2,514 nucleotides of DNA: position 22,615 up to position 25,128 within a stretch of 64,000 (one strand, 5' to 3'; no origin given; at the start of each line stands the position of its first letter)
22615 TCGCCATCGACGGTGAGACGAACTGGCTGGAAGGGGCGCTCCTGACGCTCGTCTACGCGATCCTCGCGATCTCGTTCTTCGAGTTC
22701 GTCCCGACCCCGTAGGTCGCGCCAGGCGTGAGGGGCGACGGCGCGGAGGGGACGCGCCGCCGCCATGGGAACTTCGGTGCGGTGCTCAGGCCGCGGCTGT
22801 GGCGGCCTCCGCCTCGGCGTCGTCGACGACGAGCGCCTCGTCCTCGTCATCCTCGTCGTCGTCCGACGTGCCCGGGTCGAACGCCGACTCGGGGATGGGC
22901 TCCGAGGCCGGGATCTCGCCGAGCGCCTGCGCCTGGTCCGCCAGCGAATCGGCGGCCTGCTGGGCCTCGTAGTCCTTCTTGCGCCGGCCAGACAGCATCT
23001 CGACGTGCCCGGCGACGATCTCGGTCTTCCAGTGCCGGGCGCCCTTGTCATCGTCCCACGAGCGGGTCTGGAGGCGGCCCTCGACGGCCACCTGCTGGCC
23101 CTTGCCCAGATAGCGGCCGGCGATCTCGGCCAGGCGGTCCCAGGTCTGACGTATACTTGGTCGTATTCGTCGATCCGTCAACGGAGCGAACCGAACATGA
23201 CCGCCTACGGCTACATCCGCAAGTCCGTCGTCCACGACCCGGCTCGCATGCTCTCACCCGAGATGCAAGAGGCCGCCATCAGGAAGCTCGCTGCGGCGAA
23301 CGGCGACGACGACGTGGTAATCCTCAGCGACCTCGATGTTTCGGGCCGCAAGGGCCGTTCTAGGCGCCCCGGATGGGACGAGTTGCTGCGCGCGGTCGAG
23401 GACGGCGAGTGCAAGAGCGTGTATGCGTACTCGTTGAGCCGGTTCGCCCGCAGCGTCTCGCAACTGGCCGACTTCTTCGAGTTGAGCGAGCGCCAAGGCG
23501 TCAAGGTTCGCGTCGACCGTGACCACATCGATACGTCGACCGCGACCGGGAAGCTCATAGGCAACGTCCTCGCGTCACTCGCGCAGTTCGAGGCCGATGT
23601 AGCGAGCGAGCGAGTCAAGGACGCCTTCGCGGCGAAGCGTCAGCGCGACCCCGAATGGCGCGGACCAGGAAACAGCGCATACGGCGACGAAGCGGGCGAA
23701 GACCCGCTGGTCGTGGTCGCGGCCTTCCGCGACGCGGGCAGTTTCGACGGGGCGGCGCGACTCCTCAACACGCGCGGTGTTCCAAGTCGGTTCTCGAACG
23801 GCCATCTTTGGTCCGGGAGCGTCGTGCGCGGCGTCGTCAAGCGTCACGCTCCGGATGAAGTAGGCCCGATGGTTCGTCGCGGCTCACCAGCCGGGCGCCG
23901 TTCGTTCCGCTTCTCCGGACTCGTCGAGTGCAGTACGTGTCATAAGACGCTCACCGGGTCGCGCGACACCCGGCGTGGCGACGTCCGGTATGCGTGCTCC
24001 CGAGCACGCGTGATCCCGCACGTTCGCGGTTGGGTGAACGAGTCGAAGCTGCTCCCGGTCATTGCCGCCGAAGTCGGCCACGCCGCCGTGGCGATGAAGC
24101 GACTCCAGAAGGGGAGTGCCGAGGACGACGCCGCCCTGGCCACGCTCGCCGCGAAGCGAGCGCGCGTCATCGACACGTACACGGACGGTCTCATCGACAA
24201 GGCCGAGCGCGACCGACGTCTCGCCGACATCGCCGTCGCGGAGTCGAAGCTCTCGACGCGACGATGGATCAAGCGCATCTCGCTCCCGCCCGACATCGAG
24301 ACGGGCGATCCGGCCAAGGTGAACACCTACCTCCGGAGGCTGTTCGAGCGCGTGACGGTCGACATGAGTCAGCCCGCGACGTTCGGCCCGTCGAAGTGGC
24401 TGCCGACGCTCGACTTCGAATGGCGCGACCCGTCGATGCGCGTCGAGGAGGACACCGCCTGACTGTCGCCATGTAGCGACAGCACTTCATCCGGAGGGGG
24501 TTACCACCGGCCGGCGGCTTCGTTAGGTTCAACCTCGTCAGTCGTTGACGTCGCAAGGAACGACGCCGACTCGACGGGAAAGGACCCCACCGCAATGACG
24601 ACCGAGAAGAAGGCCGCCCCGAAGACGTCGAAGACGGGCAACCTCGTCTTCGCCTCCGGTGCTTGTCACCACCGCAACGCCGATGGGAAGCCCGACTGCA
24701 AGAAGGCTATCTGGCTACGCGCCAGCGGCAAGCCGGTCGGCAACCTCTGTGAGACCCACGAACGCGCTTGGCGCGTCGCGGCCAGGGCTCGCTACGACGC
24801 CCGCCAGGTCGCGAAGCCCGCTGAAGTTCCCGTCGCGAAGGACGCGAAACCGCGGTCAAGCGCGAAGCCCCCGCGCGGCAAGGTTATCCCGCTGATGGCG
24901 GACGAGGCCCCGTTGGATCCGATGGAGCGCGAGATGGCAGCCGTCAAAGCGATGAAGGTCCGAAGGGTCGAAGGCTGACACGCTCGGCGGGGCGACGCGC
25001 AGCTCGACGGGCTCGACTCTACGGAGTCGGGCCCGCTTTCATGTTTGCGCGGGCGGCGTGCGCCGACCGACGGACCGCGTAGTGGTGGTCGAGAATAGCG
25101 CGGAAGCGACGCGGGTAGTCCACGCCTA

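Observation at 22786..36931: A 177-codon ssb paralogue is cut into three in-phase pieces by two serine-recombinase insertions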

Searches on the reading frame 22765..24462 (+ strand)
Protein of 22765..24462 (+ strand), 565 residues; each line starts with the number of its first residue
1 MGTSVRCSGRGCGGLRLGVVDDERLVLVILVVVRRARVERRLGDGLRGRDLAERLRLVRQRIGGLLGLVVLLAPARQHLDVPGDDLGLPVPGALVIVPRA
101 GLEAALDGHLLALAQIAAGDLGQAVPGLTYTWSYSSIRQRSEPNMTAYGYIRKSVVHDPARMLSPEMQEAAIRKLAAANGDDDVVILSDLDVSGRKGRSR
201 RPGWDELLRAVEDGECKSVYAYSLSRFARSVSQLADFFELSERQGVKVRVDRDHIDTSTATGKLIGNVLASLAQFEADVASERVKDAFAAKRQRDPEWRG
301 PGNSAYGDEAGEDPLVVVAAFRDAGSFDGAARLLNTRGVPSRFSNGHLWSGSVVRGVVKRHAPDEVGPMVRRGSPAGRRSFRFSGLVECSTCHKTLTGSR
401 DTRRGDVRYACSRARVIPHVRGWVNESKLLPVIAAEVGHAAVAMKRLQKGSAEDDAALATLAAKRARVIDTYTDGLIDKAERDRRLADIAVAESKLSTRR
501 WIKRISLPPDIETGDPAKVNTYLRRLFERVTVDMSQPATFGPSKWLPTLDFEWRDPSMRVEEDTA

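Call 6: search_protein_families(library=pfam, proteins=[window:22765-24462:+], max_evalue=0.01)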
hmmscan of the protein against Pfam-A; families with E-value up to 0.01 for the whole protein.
window:22765-24462:+ (565 aa): 2 families
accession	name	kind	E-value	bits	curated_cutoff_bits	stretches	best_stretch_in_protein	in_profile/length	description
PF00239.26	Resolvase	-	2e-29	103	23.3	1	147-294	1-142/145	Resolvase, N terminal domain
PF13408.12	Zn_ribbon_recom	-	0.00025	21.8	25.3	1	383-415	2-33/58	Recombinase zinc beta ribbon domain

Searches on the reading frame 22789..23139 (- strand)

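Call 6: search_protein_families(library=pfam, proteins=[window:22789-23139:-], max_evalue=0.01)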
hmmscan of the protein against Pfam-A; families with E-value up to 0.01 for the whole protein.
seq(117 aa): 1 family
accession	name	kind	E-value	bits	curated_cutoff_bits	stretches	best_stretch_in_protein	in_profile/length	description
PF00436.31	SSB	-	6.8e-13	49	26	1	2-49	57-104/104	Single-strand binding protein family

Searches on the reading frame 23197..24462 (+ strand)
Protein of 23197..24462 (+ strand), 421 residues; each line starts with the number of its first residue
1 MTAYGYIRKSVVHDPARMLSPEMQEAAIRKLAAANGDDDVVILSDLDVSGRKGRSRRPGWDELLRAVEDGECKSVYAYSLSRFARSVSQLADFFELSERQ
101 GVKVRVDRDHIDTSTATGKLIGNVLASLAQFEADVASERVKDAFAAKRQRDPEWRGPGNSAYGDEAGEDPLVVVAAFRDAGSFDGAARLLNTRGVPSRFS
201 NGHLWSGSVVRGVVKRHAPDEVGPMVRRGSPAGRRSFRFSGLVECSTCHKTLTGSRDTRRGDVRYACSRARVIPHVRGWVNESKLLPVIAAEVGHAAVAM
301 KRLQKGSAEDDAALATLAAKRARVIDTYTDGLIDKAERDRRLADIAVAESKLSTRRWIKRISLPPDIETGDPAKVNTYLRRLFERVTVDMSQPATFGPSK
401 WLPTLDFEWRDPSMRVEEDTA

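Call 27: find_homologous_proteins(query=window:23197-24462:+, max_evalue=1e-10)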
Query window:23197-24462:+ (421 aa): 171 proteins with E <= 1e-10 among 8000 candidates; the best 120 are listed.
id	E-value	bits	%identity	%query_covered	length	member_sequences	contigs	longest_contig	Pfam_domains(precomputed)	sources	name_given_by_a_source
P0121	1.2e-276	935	100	100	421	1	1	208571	PF00239.27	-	-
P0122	6.6e-218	742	79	99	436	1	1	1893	PF00239.27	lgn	-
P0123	9.3e-214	728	77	100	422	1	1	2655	PF00239.27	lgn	-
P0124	9.8e-212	721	78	100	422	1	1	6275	PF00239.27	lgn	-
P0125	5.6e-210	716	78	99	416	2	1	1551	PF00239.27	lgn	-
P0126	2.1e-209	714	77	100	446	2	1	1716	PF00239.27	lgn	-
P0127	4.1e-208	709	77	100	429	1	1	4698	PF00239.27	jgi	jgi:DNA invertase Pin-like site-specific DNA recombinase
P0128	1.2e-207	708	77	99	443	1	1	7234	PF00239.27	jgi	jgi:DNA invertase Pin-like site-specific DNA recombinase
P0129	7.5e-207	705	75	99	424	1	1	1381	PF00239.27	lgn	-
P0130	1.8e-206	704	76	100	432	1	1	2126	PF00239.27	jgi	jgi:DNA invertase Pin-like site-specific DNA recombinase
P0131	3.4e-206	703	76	100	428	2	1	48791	PF00239.27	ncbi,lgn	-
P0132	5.1e-205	699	76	99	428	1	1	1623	PF00239.27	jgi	jgi:DNA invertase Pin-like site-specific DNA recombinase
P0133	2.0e-204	697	75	100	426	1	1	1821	PF00239.27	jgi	jgi:DNA invertase Pin-like site-specific DNA recombinase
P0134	5.3e-203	693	74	100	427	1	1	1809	PF00239.27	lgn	-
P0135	9.5e-199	679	74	99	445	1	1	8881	PF00239.27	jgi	jgi:DNA invertase Pin-like site-specific DNA recombinase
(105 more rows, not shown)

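Call 29: find_related_loci(query=A2, collection=genome_contigs, flank=6000)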
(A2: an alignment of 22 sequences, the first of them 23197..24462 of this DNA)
Query A2 (421 aa) in genome_contigs; peptide patterns used: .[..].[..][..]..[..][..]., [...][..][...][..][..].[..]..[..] (x = any residue, [..] = any of these).
61 stretches matched a pattern; 33 encode a relative of the query (tblastn E <= 1e-3); 33 distinct loci.
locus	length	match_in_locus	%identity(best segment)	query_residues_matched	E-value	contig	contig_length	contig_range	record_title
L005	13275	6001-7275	68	1-415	0e+0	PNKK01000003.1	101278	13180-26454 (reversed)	MAG: Anaerolinea sp. isolate PR.005 PR_1000043_101278, whole genome shotgun sequence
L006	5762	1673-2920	68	1-417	2e-177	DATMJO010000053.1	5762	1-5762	MAG TPA_asm: Thermoleophilaceae bacterium isolate SMAG_U13570 k141_20051, whole genome shotgun sequence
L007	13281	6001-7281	67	1-417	7e-174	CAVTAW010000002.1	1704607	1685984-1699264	MAG: uncultured Chloroflexia bacterium isolate MFD02416.bin.2.65 genome assembly, contig: contig_50, whole genome shotgu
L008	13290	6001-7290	71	1-420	0e+0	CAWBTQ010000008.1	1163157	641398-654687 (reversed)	MAG: uncultured Chloroflexia bacterium isolate MFD01299.bin.1.122 genome assembly, contig: contig_7465, whole genome sho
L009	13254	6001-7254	75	1-419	0e+0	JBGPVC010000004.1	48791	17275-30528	MAG: Candidatus Limnocylindria bacterium isolate OBJ1_062018_110_27 k141_3146889_length_48791_cov_12.7791, whole genome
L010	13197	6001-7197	46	1-417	9e-94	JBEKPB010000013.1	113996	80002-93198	MAG: Candidatus Limnocylindrales bacterium isolate SPRUCE 454 SPRUCE_454_13, whole genome shotgun sequence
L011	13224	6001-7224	45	1-418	4e-93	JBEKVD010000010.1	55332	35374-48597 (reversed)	MAG: Candidatus Limnocylindrales bacterium isolate SPRUCE 597 SPRUCE_597_10, whole genome shotgun sequence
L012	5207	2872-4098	44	1-418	2e-91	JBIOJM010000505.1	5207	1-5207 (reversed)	MAG: Isosphaerales bacterium isolate GcC5-13 k141_1103304_length_5207_cov_43.4009, whole genome shotgun sequence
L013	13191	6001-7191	43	1-415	6e-88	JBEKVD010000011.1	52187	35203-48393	MAG: Candidatus Limnocylindrales bacterium isolate SPRUCE 597 SPRUCE_597_11, whole genome shotgun sequence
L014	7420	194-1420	44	1-415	4e-86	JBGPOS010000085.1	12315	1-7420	MAG: Tepidiformaceae bacterium isolate OBJ_0618_7090110_186 k141_4208295_length_12315_cov_15.2379, whole genome shotgun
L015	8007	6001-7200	44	1-410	4e-86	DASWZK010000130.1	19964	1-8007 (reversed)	MAG TPA_asm: Candidatus Limnocylindrales bacterium isolate SMAG_U3736 k141_164758, whole genome shotgun sequence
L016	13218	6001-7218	44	1-415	2e-85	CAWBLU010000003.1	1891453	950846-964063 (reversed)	MAG: uncultured Chloroflexia bacterium isolate MFD02416.bin.1.291 genome assembly, contig: contig_2514, whole genome sho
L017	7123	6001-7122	44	1-379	4e-84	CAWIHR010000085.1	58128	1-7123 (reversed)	MAG: uncultured Chloroflexia bacterium isolate MFD03726.bin.2.159 genome assembly, contig: contig_79287, whole genome sh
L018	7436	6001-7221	43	1-417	1e-83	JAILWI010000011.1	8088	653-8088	MAG: Chloroflexota bacterium isolate ECS24B4 ECS24B4_11, whole genome shotgun sequence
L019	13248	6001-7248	41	1-417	2e-80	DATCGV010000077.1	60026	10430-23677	MAG TPA_asm: Candidatus Limnocylindrales bacterium isolate SMAG_U7816 k141_28912, whole genome shotgun sequence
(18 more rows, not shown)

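Call 36: find_related_loci(query=A2, collection=viral_contigs, flank=10000)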
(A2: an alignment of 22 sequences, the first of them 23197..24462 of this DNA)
Query A2 (421 aa) in viral_contigs; peptide patterns used: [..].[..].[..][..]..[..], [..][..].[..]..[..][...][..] (x = any residue, [..] = any of these).
39 stretches matched a pattern; 5 encode a relative of the query (tblastn E <= 1e-3); 5 distinct loci.
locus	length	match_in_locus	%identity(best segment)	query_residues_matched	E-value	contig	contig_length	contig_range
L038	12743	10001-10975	39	1-337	2e-61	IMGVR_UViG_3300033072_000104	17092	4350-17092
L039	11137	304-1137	43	3-286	3e-46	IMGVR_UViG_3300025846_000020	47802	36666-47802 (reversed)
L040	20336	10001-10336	32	41-153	5e-15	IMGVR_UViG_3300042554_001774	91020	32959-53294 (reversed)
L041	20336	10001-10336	32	41-153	5e-15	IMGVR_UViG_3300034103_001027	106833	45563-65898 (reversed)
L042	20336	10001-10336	32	41-153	5e-15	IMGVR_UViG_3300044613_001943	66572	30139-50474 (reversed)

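Call 65: search_solved_structures(query=window:23197-24462:+, max_evalue=0.01)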
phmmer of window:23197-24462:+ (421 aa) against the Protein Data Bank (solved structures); distinct sequences matched with E-value up to 0.01: 12.
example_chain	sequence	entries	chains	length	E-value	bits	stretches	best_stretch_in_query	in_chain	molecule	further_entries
3guv_A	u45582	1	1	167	3e-08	36.3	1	21-159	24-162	Site-specific recombinase, resolvase family protein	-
9iu2_A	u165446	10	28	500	8.8e-08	34.8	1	6-144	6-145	Integrase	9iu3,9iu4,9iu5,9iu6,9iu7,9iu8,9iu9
4m6f_A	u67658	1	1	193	8.2e-07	31.6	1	54-151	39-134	DNA-invertase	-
3uj3_X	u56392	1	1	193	9.1e-07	31.4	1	54-151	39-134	DNA-invertase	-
3g13_A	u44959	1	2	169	1.5e-06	30.7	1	45-150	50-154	Putative conjugative transposon recombinase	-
2gm4_A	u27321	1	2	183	6.9e-06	28.5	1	53-140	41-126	Transposon gamma-delta resolvase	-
1gdr_A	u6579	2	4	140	8.2e-05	25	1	53-142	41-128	GAMMA DELTA-RESOLVASE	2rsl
1gdt_A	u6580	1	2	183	0.00017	24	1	53-142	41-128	PROTEIN (GAMMA DELTA RESOLVASE)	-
3bvp_A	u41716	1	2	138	0.00044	22.6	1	10-134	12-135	TP901-1 Integrase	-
1zr2_A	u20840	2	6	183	0.00058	22.2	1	53-140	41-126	Transposon gamma-delta resolvase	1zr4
2gm5_A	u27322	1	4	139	0.00067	22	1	53-142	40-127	Transposon gamma-delta resolvase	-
5cy1_A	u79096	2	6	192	0.0024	20.1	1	54-142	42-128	Transposon Tn3 resolvase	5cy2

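Call 66: search_solved_structures(query=A2, max_evalue=0.01)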
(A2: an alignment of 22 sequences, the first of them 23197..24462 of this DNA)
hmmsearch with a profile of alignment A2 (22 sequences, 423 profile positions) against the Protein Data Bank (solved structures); distinct sequences matched with E-value up to 0.01: 21.
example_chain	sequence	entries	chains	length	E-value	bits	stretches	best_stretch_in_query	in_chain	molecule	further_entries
9iu2_A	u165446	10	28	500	7.4e-18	67.9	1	1-148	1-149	Integrase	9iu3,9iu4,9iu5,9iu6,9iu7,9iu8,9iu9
3bvp_A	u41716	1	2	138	6.1e-16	61.6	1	6-134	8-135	TP901-1 Integrase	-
3guv_A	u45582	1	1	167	4.9e-15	58.6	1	4-160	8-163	Site-specific recombinase, resolvase family protein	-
3g13_A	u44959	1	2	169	7.3e-15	58.1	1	5-152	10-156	Putative conjugative transposon recombinase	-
4m6f_A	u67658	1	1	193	7.6e-13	51.4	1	49-152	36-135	DNA-invertase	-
3uj3_X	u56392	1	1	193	1.3e-12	50.7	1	49-151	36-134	DNA-invertase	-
2gm4_A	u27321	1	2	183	3.4e-12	49.3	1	25-177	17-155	Transposon gamma-delta resolvase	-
1gdt_A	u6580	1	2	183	4.5e-09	39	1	25-175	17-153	PROTEIN (GAMMA DELTA RESOLVASE)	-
1gdr_A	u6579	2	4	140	5.2e-09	38.8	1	25-144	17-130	GAMMA DELTA-RESOLVASE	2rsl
5cy1_A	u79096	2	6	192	1.2e-08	37.6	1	21-178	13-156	Transposon Tn3 resolvase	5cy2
1zr2_A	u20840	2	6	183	8.4e-08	34.8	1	25-177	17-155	Transposon gamma-delta resolvase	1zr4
2mhc_A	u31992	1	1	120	1.8e-07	33.7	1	6-112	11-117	TnpX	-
2gm5_A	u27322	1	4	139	4.9e-07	32.3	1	25-142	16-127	Transposon gamma-delta resolvase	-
9dxh_A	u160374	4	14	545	1e-06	31.2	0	238-398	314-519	Resolvase homolog YokA | Site-specific recombinase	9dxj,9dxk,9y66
9dxd_A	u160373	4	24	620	1.8e-06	30.4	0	238-398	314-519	Resolvase homolog YokA,SPbeta prophage-derived uncharacterized protein YotN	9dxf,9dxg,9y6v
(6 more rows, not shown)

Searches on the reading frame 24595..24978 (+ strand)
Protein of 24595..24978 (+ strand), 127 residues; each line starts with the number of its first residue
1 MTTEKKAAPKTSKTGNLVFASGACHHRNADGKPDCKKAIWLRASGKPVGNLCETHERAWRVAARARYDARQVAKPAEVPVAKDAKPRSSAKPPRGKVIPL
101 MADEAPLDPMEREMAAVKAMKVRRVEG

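Call 26: search_protein_families(library=pfam, proteins=[window:24595-24978:+], max_evalue=0.01)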
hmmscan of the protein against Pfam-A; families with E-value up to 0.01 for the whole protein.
window:24595-24978:+ (127 aa): 0 families

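Call 35: search_protein_families(library=phrogs, proteins=[window:24595-24978:+], max_evalue=0.001)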
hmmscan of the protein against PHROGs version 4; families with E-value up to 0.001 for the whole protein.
window:24595-24978:+ (127 aa): 0 families
